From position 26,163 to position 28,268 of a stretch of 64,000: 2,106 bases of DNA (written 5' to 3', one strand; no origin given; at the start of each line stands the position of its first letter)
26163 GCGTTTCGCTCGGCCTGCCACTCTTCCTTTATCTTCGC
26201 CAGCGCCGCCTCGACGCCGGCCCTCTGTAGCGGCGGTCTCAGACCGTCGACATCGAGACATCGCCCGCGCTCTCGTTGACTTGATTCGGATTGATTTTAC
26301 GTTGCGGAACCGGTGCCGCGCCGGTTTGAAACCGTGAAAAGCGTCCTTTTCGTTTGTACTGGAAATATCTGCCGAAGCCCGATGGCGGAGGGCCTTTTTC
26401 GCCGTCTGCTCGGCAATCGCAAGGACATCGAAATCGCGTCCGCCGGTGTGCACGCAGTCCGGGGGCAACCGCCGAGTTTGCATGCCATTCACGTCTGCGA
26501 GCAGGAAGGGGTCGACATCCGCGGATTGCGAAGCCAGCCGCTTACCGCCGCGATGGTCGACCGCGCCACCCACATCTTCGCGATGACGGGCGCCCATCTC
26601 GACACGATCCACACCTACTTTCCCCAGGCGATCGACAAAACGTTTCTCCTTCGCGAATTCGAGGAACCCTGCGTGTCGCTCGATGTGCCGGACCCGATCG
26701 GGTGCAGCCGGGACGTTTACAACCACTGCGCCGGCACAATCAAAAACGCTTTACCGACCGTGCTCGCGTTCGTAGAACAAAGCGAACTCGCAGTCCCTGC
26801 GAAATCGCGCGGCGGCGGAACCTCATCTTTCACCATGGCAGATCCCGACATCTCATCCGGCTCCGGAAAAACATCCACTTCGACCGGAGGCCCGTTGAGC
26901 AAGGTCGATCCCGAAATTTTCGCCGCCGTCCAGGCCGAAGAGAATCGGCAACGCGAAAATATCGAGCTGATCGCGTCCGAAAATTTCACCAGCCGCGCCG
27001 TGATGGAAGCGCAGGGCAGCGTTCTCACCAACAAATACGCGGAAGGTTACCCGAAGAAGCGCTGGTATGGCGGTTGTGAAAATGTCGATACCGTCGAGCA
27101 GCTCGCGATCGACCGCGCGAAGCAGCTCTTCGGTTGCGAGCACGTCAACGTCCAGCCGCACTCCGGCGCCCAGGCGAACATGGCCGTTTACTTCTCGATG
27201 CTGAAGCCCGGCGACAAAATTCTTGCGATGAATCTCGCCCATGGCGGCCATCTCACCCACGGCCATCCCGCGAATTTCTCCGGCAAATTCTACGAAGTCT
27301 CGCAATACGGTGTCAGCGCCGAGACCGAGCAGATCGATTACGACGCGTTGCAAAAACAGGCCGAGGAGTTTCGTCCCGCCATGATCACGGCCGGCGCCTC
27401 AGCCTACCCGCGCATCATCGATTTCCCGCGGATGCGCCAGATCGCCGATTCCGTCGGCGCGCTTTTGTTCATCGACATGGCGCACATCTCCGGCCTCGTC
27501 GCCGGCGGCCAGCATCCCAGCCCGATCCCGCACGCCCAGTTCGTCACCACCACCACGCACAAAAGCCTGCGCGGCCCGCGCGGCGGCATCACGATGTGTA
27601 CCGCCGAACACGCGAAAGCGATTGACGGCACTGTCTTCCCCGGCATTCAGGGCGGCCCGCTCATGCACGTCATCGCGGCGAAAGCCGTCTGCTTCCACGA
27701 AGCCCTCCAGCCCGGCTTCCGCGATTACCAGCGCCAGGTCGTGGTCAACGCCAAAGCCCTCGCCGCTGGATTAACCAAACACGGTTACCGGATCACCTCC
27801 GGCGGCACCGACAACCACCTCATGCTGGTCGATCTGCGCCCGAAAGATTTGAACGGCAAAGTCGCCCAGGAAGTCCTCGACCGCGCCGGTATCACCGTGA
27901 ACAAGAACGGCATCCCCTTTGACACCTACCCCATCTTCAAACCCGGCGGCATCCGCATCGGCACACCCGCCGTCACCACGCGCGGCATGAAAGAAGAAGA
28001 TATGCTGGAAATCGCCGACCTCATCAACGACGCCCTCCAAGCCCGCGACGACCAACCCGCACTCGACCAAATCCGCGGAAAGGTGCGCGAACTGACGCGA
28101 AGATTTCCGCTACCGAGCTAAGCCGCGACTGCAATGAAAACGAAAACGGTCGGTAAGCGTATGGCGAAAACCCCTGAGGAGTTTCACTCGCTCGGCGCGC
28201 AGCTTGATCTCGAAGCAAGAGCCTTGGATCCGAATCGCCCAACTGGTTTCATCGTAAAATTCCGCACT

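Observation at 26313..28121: LMW phosphotyrosine/arginine phosphatase domain joined in frame to serine hydroxymethyltransferase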

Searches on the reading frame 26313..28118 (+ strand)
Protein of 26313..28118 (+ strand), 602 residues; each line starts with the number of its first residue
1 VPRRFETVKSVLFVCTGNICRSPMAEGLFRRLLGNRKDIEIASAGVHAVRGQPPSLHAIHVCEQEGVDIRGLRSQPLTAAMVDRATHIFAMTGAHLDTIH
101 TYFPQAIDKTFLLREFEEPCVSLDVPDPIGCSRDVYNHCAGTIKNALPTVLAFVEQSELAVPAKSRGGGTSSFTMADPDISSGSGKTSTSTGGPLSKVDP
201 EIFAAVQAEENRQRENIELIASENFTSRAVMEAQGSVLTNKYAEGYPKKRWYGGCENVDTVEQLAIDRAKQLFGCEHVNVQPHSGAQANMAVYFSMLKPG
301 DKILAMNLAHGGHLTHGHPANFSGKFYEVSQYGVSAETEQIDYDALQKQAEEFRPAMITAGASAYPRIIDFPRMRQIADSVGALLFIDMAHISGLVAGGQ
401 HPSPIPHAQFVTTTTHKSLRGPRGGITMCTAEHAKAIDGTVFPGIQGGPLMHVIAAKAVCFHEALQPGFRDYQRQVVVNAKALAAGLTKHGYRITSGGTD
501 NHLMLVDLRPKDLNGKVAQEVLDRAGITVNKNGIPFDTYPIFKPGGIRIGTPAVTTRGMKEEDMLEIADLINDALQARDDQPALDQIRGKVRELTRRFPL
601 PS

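Call 3: search_protein_families(library=pfam, proteins=[window:26313-28118:+], max_evalue=0.01)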
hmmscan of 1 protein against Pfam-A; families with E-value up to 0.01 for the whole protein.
window:26313-28118:+ (602 aa): 4 families
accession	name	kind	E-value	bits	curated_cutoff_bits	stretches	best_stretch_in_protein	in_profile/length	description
PF00464.25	SHMT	-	2.6e-167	556.9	27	1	195-571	1-399/399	Serine hydroxymethyltransferase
PF01451.26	LMWPc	-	1.8e-30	106.5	23.2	1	11-148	1-141/144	Low molecular weight phosphotyrosine protein phosphatase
PF00155.27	Aminotran_1_2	-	1.3e-09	38.2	19.7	1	271-560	53-355/361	Aminotransferase class I and II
PF01212.27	Beta_elim_lyase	-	0.0025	17.6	27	1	267-352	39-120/288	Beta-eliminating lyase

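Call 4: search_protein_families(library=ncbifam, proteins=[window:26313-28118:+], max_evalue=0.01)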
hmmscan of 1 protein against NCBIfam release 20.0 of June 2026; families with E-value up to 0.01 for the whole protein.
window:26313-28118:+ (602 aa): 13 families
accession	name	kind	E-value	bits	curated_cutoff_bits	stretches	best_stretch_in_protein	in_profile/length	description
NF000586.1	PRK00011.1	subfamily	1.2e-191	636.8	335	1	199-600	1-403/404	serine hydroxymethyltransferase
NF010094.0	PRK13580.1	equivalog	6.3e-143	477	735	2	302-580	170-450/496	glycine hydroxymethyltransferase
TIGR04506.1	F_threo_transal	equivalog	1.2e-34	120.1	650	1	206-595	10-398/609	fluorothreonine transaldolase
NF008486.0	PRK11391.1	equivalog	1.7e-20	74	247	1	8-145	6-137/148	phosphotyrosine-protein phosphatase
NF007520.0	PRK10126.1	equivalog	3.5e-14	53.5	243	1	10-138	4-126/147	low molecular weight protein-tyrosine-phosphatase Wzb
TIGR02689.1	ars_reduc_gluta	equivalog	2.8e-11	43.7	157.6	1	9-107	1-94/126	arsenate reductase, glutathione/glutaredoxin type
TIGR02691.1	arsC_pI258_fam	equivalog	5.7e-10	39.6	174.3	1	11-101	1-86/129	arsenate reductase (thioredoxin)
NF010053.0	PRK13530.1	subfamily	7.6e-10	39.3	215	1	8-110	3-99/133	arsenate reductase (thioredoxin)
NF005394.0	PRK06939.1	equivalog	2.9e-07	29.6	460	1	283-548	109-366/397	glycine C-acetyltransferase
TIGR01822.1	2am3keto_CoA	equivalog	5.5e-05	22.3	493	1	347-549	163-363/393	glycine C-acetyltransferase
TIGR00858.1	bioF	equivalog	7.7e-05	21.6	426.45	1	283-432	88-236/365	8-amino-7-oxononanoate synthase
NF005456.0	PRK07050.1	equivalog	0.0031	16.2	500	1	248-316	54-120/394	cystathionine beta-lyase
NF006810.0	PRK09331.1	subfamily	0.0052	15.6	301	1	271-436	76-242/397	Sep-tRNA:Cys-tRNA synthetase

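Call 5: find_homologous_proteins(query=window:26313-28118:+)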
Query window:26313-28118:+ (602 aa): 8000 proteins with E <= 0.001 among 8000 candidates; the best 120 are listed.
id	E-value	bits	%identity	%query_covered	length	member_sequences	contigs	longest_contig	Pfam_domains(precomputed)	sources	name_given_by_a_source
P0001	0.0e+0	1324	100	96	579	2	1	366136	PF00464.26,PF00155.28,PF01451.28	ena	-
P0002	0.0e+0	1281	93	100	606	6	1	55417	PF00464.26,PF00155.28,PF01451.28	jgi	jgi:glycine hydroxymethyltransferase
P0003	0.0e+0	1267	92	100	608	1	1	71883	PF00464.26,PF00155.28,PF01451.28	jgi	jgi:glycine hydroxymethyltransferase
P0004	0.0e+0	1236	91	99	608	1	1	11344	PF00464.26,PF00155.28,PF01451.28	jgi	jgi:glycine hydroxymethyltransferase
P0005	0.0e+0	1233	90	99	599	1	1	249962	PF00464.26,PF00155.28,PF01451.28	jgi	jgi:glycine hydroxymethyltransferase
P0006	0.0e+0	1223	89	100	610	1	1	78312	PF00464.26,PF00155.28,PF01451.28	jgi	jgi:glycine hydroxymethyltransferase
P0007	0.0e+0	1221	90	99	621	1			PF00464.26,PF00155.28,PF01451.28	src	-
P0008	0.0e+0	1218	90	99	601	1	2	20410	PF00464.26,PF00155.28,PF01451.28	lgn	-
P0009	0.0e+0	1217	90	99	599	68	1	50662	PF00464.26,PF00155.28,PF01451.28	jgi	jgi:glycine hydroxymethyltransferase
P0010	0.0e+0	1216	92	96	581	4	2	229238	PF00464.26,PF00155.28,PF01451.28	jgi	jgi:glycine hydroxymethyltransferase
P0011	0.0e+0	1212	89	99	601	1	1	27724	PF00464.26,PF00155.28,PF01451.28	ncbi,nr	ncbi:MAG TPA: serine hydroxymethyltransferase [Chthoniobacterales bacterium]|nr:serine hydroxymethyl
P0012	0.0e+0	1203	88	99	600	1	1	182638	PF00464.26,PF00155.28,PF01451.28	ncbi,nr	ncbi:MAG TPA: serine hydroxymethyltransferase [Chthoniobacterales bacterium]|nr:serine hydroxymethyl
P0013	0.0e+0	1203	92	96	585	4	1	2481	PF00464.26,PF00155.28,PF01451.28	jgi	jgi:glycine hydroxymethyltransferase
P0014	0.0e+0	1201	92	96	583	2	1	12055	PF00464.26,PF01451.28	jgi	jgi:glycine hydroxymethyltransferase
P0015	0.0e+0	1200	87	100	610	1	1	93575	PF00464.26,PF00155.28,PF01451.28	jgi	jgi:glycine hydroxymethyltransferase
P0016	0.0e+0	1199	91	96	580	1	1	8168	PF00464.26,PF00155.28,PF01451.28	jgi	jgi:glycine hydroxymethyltransferase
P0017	0.0e+0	1196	87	100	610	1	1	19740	PF00464.26,PF00155.28,PF01451.28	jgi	jgi:glycine hydroxymethyltransferase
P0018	0.0e+0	1193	88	99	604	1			PF00464.26,PF00155.28,PF01451.28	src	-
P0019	0.0e+0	1192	86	100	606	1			PF00464.26,PF00155.28,PF01451.28,PF01212.28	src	-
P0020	0.0e+0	1190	90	96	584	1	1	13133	PF00464.26,PF00155.28,PF01451.28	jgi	jgi:glycine hydroxymethyltransferase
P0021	0.0e+0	1189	89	96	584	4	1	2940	PF00464.26,PF00155.28,PF01451.28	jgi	jgi:glycine hydroxymethyltransferase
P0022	0.0e+0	1188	90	96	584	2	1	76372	PF00464.26,PF00155.28,PF01451.28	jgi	jgi:glycine hydroxymethyltransferase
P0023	0.0e+0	1188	89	96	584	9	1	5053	PF00464.26,PF00155.28,PF01451.28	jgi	-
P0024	0.0e+0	1187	89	96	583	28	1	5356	PF00464.26,PF00155.28,PF01451.28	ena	-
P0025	0.0e+0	1187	89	96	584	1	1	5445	PF00464.26,PF00155.28,PF01451.28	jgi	jgi:glycine hydroxymethyltransferase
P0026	0.0e+0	1187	89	96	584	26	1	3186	PF00464.26,PF00155.28,PF01451.28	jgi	jgi:glycine hydroxymethyltransferase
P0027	0.0e+0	1186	89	96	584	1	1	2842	PF00464.26,PF00155.28,PF01451.28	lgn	-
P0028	0.0e+0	1186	89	96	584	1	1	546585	PF00464.26,PF00155.28,PF01451.28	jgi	jgi:glycine hydroxymethyltransferase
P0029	0.0e+0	1185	89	96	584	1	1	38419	PF00464.26,PF00155.28,PF01451.28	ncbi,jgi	ncbi:MAG: glycine hydroxymethyltransferase [Verrucomicrobiota bacterium]|jgi:glycine hydroxymethyltr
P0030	0.0e+0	1185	86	100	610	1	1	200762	PF00464.26,PF00155.28,PF01451.28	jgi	jgi:glycine hydroxymethyltransferase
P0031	0.0e+0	1185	90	96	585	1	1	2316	PF00464.26,PF00155.28,PF01451.28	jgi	jgi:glycine hydroxymethyltransferase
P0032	0.0e+0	1184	89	96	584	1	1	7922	PF00464.26,PF00155.28,PF01451.28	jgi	jgi:glycine hydroxymethyltransferase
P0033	0.0e+0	1183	89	96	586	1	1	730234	PF00464.26,PF00155.28,PF01451.28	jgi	jgi:glycine hydroxymethyltransferase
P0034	0.0e+0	1182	89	96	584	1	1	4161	PF00464.26,PF00155.28,PF01451.28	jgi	jgi:glycine hydroxymethyltransferase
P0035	0.0e+0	1180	89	96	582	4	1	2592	PF00464.26,PF00155.28,PF01451.28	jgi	jgi:glycine hydroxymethyltransferase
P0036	0.0e+0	1180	88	96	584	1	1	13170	PF00464.26,PF00155.28,PF01451.28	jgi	jgi:glycine hydroxymethyltransferase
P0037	0.0e+0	1179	88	96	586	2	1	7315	PF00464.26,PF00155.28,PF01451.28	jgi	jgi:glycine hydroxymethyltransferase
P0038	0.0e+0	1179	86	99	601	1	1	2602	PF00464.26,PF00155.28,PF01451.28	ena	-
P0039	0.0e+0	1179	89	96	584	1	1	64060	PF00464.26,PF00155.28,PF01451.28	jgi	jgi:glycine hydroxymethyltransferase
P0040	0.0e+0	1177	89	96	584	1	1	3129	PF00464.26,PF00155.28,PF01451.28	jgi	jgi:glycine hydroxymethyltransferase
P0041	0.0e+0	1177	89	96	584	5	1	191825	PF00464.26,PF00155.28,PF01451.28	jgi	jgi:glycine hydroxymethyltransferase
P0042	0.0e+0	1177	88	96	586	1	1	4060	PF00464.26,PF00155.28,PF01451.28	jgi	jgi:glycine hydroxymethyltransferase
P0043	0.0e+0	1177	89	96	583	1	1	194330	PF00464.26,PF00155.28,PF01451.28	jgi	-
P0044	0.0e+0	1176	88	96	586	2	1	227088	PF00464.26,PF00155.28,PF01451.28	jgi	jgi:glycine hydroxymethyltransferase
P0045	0.0e+0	1176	89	96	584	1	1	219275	PF00464.26,PF00155.28,PF01451.28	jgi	jgi:glycine hydroxymethyltransferase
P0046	0.0e+0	1175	89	96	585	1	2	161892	PF00464.26,PF00155.28,PF01451.28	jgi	jgi:glycine hydroxymethyltransferase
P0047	0.0e+0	1174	89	96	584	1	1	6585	PF00464.26,PF00155.28,PF01451.28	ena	-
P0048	0.0e+0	1174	89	96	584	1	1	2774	PF00464.26,PF00155.28,PF01451.28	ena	-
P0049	0.0e+0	1173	88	96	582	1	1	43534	PF00464.26,PF00155.28,PF01451.28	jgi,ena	-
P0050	0.0e+0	1173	89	96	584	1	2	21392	PF00464.26,PF00155.28,PF01451.28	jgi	jgi:glycine hydroxymethyltransferase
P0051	0.0e+0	1172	88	96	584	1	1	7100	PF00464.26,PF00155.28,PF01451.28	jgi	jgi:glycine hydroxymethyltransferase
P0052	0.0e+0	1171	89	96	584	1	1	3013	PF00464.26,PF00155.28,PF01451.28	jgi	jgi:glycine hydroxymethyltransferase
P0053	0.0e+0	1169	88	96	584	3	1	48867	PF00464.26,PF00155.28,PF01451.28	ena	-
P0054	0.0e+0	1167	88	96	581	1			PF00464.26,PF00155.28,PF01451.28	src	-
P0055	0.0e+0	1167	85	100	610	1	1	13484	PF00464.26,PF00155.28,PF01451.28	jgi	jgi:glycine hydroxymethyltransferase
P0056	0.0e+0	1166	88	96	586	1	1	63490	PF00464.26,PF00155.28,PF01451.28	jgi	jgi:glycine hydroxymethyltransferase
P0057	0.0e+0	1165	88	96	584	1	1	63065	PF00464.26,PF00155.28,PF01451.28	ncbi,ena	-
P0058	0.0e+0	1164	87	96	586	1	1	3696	PF00464.26,PF00155.28,PF01451.28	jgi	jgi:glycine hydroxymethyltransferase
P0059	0.0e+0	1164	88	96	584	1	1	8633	PF00464.26,PF00155.28,PF01451.28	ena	-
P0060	0.0e+0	1164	88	96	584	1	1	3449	PF00464.26,PF00155.28,PF01451.28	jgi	jgi:glycine hydroxymethyltransferase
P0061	0.0e+0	1163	88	96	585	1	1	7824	PF00464.26,PF00155.28,PF01451.28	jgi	jgi:glycine hydroxymethyltransferase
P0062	0.0e+0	1161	88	96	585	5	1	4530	PF00464.26,PF00155.28,PF01451.28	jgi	jgi:glycine hydroxymethyltransferase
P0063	0.0e+0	1161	88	96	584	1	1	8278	PF00464.26,PF00155.28,PF01451.28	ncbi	ncbi:MAG: glycine hydroxymethyltransferase [Verrucomicrobiota bacterium]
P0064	0.0e+0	1161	88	96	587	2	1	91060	PF00464.26,PF00155.28,PF01451.28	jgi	jgi:glycine hydroxymethyltransferase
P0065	0.0e+0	1160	87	96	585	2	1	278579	PF00464.26,PF00155.28,PF01451.28,PF01212.28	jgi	jgi:glycine hydroxymethyltransferase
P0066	0.0e+0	1160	88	96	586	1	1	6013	PF00464.26,PF00155.28,PF01451.28,PF01212.28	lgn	-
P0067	0.0e+0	1159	87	96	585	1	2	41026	PF00464.26,PF00155.28,PF01451.28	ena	-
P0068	0.0e+0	1159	88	96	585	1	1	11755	PF00464.26,PF00155.28,PF01451.28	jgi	jgi:glycine hydroxymethyltransferase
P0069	0.0e+0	1158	87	96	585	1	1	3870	PF00464.26,PF00155.28,PF01451.28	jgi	jgi:glycine hydroxymethyltransferase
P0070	0.0e+0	1157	87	96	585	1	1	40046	PF00464.26,PF00155.28,PF01451.28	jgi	jgi:glycine hydroxymethyltransferase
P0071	0.0e+0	1157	88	96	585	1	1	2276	PF00464.26,PF00155.28,PF01451.28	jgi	jgi:glycine hydroxymethyltransferase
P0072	0.0e+0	1157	87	96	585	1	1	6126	PF00464.26,PF00155.28,PF01451.28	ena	-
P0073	0.0e+0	1157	88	96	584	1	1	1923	PF00464.26,PF00155.28,PF01451.28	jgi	jgi:glycine hydroxymethyltransferase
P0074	0.0e+0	1156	87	96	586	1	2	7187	PF00464.26,PF00155.28,PF01451.28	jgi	jgi:glycine hydroxymethyltransferase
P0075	0.0e+0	1156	87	96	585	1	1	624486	PF00464.26,PF00155.28,PF01451.28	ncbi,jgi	ncbi:MAG: glycine hydroxymethyltransferase [Verrucomicrobiota bacterium]|jgi:glycine hydroxymethyltr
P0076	0.0e+0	1156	87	96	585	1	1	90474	PF00464.26,PF00155.28,PF01451.28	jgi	jgi:glycine hydroxymethyltransferase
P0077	0.0e+0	1156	88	96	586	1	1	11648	PF00464.26,PF00155.28,PF01451.28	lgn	-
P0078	0.0e+0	1155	87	96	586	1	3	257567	PF00464.26,PF00155.28,PF01451.28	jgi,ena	jgi:glycine hydroxymethyltransferase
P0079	0.0e+0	1154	87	96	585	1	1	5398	PF00464.26,PF00155.28,PF01451.28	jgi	jgi:glycine hydroxymethyltransferase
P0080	0.0e+0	1154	87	96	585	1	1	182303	PF00464.26,PF00155.28,PF01451.28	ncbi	ncbi:MAG: glycine hydroxymethyltransferase [Verrucomicrobiota bacterium]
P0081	0.0e+0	1153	87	96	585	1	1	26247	PF00464.26,PF00155.28,PF01451.28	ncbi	ncbi:MAG: glycine hydroxymethyltransferase [Verrucomicrobiota bacterium]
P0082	0.0e+0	1152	87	96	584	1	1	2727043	PF00464.26,PF00155.28,PF01451.28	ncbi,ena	-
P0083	0.0e+0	1152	87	96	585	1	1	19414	PF00464.26,PF00155.28,PF01451.28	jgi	-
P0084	0.0e+0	1151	87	96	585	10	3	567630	PF00464.26,PF00155.28,PF01451.28,PF01212.28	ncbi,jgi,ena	jgi:glycine hydroxymethyltransferase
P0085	0.0e+0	1149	83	99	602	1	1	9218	PF00464.26,PF00155.28,PF01451.28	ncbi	ncbi:MAG TPA: serine hydroxymethyltransferase [Chthoniobacterales bacterium]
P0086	0.0e+0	1149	85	99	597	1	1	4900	PF00464.26,PF00155.28,PF01451.28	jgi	jgi:glycine hydroxymethyltransferase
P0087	0.0e+0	1149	87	96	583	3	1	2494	PF00464.26,PF00155.28,PF01451.28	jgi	jgi:glycine hydroxymethyltransferase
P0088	0.0e+0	1147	86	96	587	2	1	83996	PF00464.26,PF00155.28,PF01451.28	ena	-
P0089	0.0e+0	1146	87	96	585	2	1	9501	PF00464.26,PF00155.28,PF01451.28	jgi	jgi:glycine hydroxymethyltransferase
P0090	0.0e+0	1146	87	96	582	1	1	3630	PF00464.26,PF00155.28,PF01451.28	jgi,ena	-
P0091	0.0e+0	1146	86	96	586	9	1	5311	PF00464.26,PF00155.28,PF01451.28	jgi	jgi:glycine hydroxymethyltransferase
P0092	0.0e+0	1145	86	96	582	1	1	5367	PF00464.26,PF00155.28,PF01451.28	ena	-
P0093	0.0e+0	1144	87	96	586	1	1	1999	PF00464.26,PF00155.28,PF01451.28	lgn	-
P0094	0.0e+0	1144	87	96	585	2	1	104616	PF00464.26,PF00155.28,PF01451.28,PF01212.28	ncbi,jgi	-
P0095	0.0e+0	1143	87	96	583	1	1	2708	PF00464.26,PF00155.28,PF01451.28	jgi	jgi:glycine hydroxymethyltransferase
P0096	0.0e+0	1143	86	96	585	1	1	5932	PF00464.26,PF00155.28,PF01451.28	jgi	jgi:glycine hydroxymethyltransferase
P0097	0.0e+0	1142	86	96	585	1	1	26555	PF00464.26,PF00155.28,PF01451.28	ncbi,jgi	ncbi:MAG: glycine hydroxymethyltransferase [Verrucomicrobiota bacterium]|jgi:glycine hydroxymethyltr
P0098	0.0e+0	1142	86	96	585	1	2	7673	PF00464.26,PF00155.28,PF01451.28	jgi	jgi:glycine hydroxymethyltransferase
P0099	0.0e+0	1141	86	96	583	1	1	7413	PF00464.26,PF00155.28,PF01451.28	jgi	jgi:glycine hydroxymethyltransferase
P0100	0.0e+0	1140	86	96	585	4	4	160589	PF00464.26,PF00155.28,PF01451.28,PF01212.28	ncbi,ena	-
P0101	0.0e+0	1140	86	96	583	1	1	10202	PF00464.26,PF00155.28,PF01451.28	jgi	jgi:glycine hydroxymethyltransferase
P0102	0.0e+0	1139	86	96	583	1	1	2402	PF00464.26,PF00155.28,PF01451.28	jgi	jgi:glycine hydroxymethyltransferase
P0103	0.0e+0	1139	86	96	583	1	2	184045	PF00464.26,PF00155.28,PF01451.28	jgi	jgi:glycine hydroxymethyltransferase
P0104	0.0e+0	1139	86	96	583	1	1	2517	PF00464.26,PF00155.28,PF01451.28,PF01212.28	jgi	jgi:glycine hydroxymethyltransferase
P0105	0.0e+0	1138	85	96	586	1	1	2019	PF00464.26,PF00155.28,PF01451.28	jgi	jgi:glycine hydroxymethyltransferase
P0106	0.0e+0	1138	87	96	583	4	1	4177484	PF00464.26,PF00155.28,PF01451.28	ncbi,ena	-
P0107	0.0e+0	1137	86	96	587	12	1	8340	PF00464.26,PF00155.28,PF01451.28,PF01212.28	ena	-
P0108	0.0e+0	1137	86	96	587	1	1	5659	PF00464.26,PF00155.28,PF01451.28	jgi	jgi:glycine hydroxymethyltransferase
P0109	0.0e+0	1137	86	96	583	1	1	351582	PF00464.26,PF00155.28,PF01451.28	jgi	-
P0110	0.0e+0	1135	87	96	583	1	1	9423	PF00464.26,PF00155.28,PF01451.28,PF01212.28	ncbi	-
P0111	0.0e+0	1134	86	96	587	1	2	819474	PF00464.26,PF00155.28,PF01451.28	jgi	-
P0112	0.0e+0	1133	86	96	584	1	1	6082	PF00464.26,PF00155.28,PF01451.28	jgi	jgi:glycine hydroxymethyltransferase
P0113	0.0e+0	1133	86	96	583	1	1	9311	PF00464.26,PF00155.28,PF01451.28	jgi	-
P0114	0.0e+0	1133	83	99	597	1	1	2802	PF00464.26,PF00155.28,PF01451.28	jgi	jgi:glycine hydroxymethyltransferase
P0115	0.0e+0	1132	86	96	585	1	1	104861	PF00464.26,PF00155.28,PF01451.28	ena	-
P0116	0.0e+0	1131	85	96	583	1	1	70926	PF00464.26,PF00155.28,PF01451.28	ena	-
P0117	0.0e+0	1131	86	96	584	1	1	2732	PF00464.26,PF01451.28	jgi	jgi:glycine hydroxymethyltransferase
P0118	0.0e+0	1131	86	96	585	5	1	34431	PF00464.26,PF00155.28,PF01451.28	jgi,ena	-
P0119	0.0e+0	1130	85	96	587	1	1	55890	PF00464.26,PF00155.28,PF01451.28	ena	-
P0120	0.0e+0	1129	85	96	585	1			PF00464.26,PF00155.28,PF01451.28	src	-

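Call 10: find_encoding_contigs(protein=P0106, flank=6000, max_places=2)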
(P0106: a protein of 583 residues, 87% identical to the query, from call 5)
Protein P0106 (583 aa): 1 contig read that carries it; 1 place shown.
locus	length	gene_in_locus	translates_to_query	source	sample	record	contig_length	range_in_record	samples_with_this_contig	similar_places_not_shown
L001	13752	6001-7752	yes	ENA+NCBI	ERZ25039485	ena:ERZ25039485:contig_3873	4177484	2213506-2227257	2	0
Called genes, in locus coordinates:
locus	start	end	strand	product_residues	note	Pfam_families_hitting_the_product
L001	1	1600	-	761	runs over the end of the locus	-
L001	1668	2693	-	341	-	PF08240:ADH_N, PF00107:ADH_zinc_N, PF13602:ADH_zinc_N_2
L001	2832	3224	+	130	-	-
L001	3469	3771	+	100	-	-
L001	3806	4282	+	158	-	-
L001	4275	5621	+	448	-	PF02417:Chromate_transp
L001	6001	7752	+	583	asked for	PF01451:LMWPc, PF00464:SHMT, PF00155:Aminotran_1_2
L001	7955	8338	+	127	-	PF00072:Response_reg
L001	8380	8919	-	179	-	PF07098:DUF1360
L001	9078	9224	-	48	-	PF11752:DUF3309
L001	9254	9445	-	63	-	PF11450:DUF3008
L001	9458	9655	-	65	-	PF05532:CsbD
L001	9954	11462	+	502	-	PF07992:Pyr_redox_2 (faint), PF00890:FAD_binding_2 (faint), PF01266:DAO, PF01494:FAD_binding_3 (weak), PF13450:NAD_binding_8 (weak), PF00355:Rieske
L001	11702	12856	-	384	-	PF00724:Oxidored_FMN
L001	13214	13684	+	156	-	-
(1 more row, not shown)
